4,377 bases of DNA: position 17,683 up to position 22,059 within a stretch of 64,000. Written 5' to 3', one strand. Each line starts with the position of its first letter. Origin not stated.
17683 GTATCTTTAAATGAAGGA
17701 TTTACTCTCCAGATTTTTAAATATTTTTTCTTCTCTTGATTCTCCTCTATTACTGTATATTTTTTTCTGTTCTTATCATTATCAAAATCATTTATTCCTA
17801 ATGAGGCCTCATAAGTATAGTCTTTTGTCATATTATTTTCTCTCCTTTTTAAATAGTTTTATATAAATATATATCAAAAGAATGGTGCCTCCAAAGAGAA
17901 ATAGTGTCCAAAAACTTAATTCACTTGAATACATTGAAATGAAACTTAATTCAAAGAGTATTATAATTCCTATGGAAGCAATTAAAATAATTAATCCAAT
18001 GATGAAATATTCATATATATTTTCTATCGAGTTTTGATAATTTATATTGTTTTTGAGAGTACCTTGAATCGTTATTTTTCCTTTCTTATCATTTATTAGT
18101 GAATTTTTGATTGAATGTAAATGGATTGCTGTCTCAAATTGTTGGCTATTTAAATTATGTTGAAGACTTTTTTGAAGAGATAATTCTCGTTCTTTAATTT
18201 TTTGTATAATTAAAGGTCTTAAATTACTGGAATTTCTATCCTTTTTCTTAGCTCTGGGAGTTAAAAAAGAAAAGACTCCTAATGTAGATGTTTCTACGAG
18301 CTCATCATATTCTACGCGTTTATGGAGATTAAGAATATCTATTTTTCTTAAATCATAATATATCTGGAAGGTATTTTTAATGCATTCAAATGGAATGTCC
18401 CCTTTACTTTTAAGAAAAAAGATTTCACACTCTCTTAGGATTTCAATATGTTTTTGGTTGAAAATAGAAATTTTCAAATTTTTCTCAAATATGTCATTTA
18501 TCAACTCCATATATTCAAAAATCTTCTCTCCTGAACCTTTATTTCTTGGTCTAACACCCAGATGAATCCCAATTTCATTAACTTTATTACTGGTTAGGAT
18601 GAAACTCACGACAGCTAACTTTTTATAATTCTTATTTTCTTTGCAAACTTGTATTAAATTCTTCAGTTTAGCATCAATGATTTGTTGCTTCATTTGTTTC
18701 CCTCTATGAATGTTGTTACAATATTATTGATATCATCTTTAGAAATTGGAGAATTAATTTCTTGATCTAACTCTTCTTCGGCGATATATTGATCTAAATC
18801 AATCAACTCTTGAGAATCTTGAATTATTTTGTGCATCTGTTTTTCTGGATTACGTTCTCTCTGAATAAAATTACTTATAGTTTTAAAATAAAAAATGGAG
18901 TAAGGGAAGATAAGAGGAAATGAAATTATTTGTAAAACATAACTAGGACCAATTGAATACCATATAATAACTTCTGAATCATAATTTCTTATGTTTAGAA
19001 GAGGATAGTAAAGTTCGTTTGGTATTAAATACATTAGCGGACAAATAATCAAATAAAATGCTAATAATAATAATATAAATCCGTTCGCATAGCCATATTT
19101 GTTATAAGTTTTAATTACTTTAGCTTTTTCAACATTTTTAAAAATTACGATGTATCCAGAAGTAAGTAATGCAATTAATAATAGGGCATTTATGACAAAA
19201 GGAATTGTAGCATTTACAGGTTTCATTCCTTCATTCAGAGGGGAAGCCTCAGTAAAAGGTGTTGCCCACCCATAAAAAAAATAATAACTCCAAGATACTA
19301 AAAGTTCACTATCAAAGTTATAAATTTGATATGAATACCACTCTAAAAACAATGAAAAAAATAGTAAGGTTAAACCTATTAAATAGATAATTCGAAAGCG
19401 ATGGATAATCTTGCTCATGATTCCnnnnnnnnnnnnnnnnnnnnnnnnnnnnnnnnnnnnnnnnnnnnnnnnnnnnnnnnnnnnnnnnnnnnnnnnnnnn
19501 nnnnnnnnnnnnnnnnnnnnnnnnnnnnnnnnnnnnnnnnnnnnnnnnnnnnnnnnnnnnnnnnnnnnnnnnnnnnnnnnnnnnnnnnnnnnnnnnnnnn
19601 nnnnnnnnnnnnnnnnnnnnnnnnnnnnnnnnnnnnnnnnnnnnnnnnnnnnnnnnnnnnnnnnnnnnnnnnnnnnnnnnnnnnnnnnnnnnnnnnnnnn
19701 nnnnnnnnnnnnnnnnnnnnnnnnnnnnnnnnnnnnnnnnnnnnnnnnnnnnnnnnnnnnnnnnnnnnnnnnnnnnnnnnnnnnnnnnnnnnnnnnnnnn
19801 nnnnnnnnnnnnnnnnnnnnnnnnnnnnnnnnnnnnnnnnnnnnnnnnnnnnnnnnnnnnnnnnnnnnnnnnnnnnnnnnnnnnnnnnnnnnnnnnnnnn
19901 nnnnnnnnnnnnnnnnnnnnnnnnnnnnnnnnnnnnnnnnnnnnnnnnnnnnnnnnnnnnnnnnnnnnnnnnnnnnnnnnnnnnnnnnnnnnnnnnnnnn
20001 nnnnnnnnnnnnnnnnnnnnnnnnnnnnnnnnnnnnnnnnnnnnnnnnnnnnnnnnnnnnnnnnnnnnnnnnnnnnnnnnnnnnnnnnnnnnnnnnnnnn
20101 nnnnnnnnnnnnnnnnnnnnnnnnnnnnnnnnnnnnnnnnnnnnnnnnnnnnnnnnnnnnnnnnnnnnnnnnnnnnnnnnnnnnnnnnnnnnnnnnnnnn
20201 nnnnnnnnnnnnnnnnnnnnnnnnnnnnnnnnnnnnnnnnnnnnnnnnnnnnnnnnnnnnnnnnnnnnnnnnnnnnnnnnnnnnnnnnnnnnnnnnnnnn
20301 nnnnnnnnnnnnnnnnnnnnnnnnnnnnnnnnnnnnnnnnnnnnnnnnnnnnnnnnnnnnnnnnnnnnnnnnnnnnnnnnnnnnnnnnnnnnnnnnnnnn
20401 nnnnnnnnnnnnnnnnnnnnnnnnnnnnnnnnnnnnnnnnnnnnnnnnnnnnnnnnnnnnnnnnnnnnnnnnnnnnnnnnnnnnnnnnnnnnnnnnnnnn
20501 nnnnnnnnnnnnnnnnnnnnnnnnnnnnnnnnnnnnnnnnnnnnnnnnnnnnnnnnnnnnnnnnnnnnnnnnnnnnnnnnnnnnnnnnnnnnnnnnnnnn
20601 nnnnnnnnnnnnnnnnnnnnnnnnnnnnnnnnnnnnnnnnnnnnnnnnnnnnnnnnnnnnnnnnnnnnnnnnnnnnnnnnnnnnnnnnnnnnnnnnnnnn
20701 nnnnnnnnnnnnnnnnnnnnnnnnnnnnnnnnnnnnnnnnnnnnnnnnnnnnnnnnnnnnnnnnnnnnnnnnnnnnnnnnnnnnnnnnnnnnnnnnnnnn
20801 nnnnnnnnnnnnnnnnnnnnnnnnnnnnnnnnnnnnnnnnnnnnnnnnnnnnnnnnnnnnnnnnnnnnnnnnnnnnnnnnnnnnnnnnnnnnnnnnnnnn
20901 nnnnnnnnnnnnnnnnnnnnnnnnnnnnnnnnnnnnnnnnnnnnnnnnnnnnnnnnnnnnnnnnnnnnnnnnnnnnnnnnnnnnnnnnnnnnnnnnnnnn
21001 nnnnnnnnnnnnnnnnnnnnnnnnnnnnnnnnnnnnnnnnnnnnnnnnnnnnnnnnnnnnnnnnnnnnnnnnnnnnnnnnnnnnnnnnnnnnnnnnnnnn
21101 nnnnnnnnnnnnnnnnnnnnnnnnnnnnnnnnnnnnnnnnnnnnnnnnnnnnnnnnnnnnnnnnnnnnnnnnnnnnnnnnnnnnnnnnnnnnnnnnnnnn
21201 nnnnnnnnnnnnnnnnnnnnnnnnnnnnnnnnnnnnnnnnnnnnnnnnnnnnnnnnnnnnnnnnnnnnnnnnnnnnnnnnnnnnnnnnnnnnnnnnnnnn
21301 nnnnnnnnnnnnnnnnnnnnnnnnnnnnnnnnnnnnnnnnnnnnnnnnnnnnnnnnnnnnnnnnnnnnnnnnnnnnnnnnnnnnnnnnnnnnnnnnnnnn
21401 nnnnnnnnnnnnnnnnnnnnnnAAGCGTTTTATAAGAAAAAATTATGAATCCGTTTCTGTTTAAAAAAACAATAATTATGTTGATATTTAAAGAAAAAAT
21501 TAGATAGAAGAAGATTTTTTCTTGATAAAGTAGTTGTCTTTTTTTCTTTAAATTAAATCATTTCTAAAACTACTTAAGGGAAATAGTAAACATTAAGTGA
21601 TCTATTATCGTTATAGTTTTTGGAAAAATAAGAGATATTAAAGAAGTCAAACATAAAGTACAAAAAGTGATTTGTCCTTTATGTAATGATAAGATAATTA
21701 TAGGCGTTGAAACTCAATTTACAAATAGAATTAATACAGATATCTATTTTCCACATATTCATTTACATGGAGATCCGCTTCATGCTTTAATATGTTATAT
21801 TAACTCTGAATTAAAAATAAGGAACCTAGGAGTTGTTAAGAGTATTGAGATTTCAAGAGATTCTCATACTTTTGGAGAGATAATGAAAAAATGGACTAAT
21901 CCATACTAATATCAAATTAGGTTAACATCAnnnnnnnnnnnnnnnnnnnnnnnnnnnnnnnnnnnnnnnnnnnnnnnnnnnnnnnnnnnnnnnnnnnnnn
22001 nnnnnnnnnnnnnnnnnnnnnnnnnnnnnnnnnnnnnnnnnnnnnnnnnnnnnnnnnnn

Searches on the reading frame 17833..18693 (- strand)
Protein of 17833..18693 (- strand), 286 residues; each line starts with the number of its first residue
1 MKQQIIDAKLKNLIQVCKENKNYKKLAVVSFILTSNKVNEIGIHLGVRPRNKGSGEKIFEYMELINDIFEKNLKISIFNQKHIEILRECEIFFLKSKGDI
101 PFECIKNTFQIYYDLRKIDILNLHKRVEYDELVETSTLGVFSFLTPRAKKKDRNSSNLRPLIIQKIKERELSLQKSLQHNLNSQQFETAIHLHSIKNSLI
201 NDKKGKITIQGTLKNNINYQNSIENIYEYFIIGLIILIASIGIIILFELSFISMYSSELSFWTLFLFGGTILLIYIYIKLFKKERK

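Call 9: search_protein_families(library=pfam, proteins=[window:17833-18693:-], max_evalue=0.01)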
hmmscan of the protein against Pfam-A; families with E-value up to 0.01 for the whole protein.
window:17833-18693:- (286 aa): 0 families

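Call 18: search_protein_families(library=pfam, proteins=[window:17833-18693:-], max_evalue=10)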
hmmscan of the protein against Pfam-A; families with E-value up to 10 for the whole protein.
window:17833-18693:- (286 aa): 1 family
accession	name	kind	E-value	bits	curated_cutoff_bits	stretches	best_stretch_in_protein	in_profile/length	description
PF20990.2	DUF2207_C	-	0.047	13.8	33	1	161-282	76-190/247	Predicted membrane protein (DUF2207) C-terminal domain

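Call 57: search_protein_families(library=padloc, proteins=[window:17833-18693:-], max_evalue=0.1)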
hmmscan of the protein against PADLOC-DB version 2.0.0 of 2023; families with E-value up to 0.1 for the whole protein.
window:17833-18693:- (286 aa): 0 families

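Call 64: search_protein_families(library=ncbifam, proteins=[window:17833-18693:-], max_evalue=0.01)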
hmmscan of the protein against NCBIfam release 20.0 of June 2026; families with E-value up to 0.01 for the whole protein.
window:17833-18693:- (286 aa): 0 families

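Call 84: search_solved_structures(query=A6, max_evalue=10)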
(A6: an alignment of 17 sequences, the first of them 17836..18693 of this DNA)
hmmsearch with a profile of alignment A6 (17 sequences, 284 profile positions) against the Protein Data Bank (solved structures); distinct sequences matched with E-value up to 10: 1.
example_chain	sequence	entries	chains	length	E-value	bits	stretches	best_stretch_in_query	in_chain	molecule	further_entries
7wy5_R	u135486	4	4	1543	0.93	12.2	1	211-283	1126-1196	Isoform 3 of Adhesion G protein-coupled receptor L3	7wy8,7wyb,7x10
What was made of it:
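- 17833..18693 (-): Gene C: 286-aa protein with a soluble N-terminal domain and a C-terminal TM hairpin. No database match (calls 9, 18, 57, 64, 84).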

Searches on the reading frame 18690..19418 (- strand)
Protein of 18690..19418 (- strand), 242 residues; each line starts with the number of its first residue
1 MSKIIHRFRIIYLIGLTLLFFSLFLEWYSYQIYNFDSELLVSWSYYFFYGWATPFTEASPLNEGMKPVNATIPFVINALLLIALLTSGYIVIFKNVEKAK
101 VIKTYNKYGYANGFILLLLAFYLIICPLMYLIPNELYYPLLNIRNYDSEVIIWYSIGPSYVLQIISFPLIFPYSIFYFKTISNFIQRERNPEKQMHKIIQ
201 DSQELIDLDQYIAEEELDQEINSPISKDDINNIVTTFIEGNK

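Call 9: search_protein_families(library=pfam, proteins=[window:18690-19418:-], max_evalue=0.01)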
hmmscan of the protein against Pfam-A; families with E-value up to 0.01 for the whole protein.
window:18690-19418:- (242 aa): 0 families

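Call 18: search_protein_families(library=pfam, proteins=[window:18690-19418:-], max_evalue=10)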
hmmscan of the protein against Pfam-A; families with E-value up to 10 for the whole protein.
window:18690-19418:- (242 aa): 0 families

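Call 57: search_protein_families(library=padloc, proteins=[window:18690-19418:-], max_evalue=0.1)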
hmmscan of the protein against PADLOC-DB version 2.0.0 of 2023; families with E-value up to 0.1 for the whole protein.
window:18690-19418:- (242 aa): 0 families

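Call 64: search_protein_families(library=ncbifam, proteins=[window:18690-19418:-], max_evalue=0.01)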
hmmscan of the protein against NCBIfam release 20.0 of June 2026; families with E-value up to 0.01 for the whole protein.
window:18690-19418:- (242 aa): 0 families

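Call 85: search_solved_structures(query=A7, max_evalue=10)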
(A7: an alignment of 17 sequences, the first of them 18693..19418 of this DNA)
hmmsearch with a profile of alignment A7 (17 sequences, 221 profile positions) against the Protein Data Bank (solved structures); distinct sequences matched with E-value up to 10: 0.
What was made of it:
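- On Ced/Ted/T4SS-type DNA transfer system: B (four TM by my reading) and C (a C-terminal TM hairpin) have no detectable homology to anything in Pfam, NCBIfam or the PDB (calls 18, 64, 84, 85).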

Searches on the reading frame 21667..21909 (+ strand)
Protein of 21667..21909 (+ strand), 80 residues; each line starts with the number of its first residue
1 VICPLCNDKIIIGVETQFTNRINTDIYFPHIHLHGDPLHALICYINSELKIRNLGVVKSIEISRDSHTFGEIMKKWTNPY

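Call 9: search_protein_families(library=pfam, proteins=[window:21667-21909:+], max_evalue=0.01)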
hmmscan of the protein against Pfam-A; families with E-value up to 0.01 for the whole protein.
window:21667-21909:+ (80 aa): 0 families

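Call 18: search_protein_families(library=pfam, proteins=[window:21667-21909:+], max_evalue=10)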
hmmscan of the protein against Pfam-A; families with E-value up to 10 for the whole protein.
window:21667-21909:+ (80 aa): 1 family
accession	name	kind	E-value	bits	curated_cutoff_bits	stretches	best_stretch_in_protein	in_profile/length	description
PF25169.1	DUF7830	-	0.091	13.1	27.5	1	2-35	36-63/72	Domain of unknown function (DUF7830)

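Call 57: search_protein_families(library=padloc, proteins=[window:21667-21909:+], max_evalue=0.1)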
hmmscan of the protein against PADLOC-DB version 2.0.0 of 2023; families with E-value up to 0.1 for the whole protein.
window:21667-21909:+ (80 aa): 0 families

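Call 64: search_protein_families(library=ncbifam, proteins=[window:21667-21909:+], max_evalue=0.01)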
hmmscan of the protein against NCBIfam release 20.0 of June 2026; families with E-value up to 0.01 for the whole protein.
window:21667-21909:+ (80 aa): 0 families
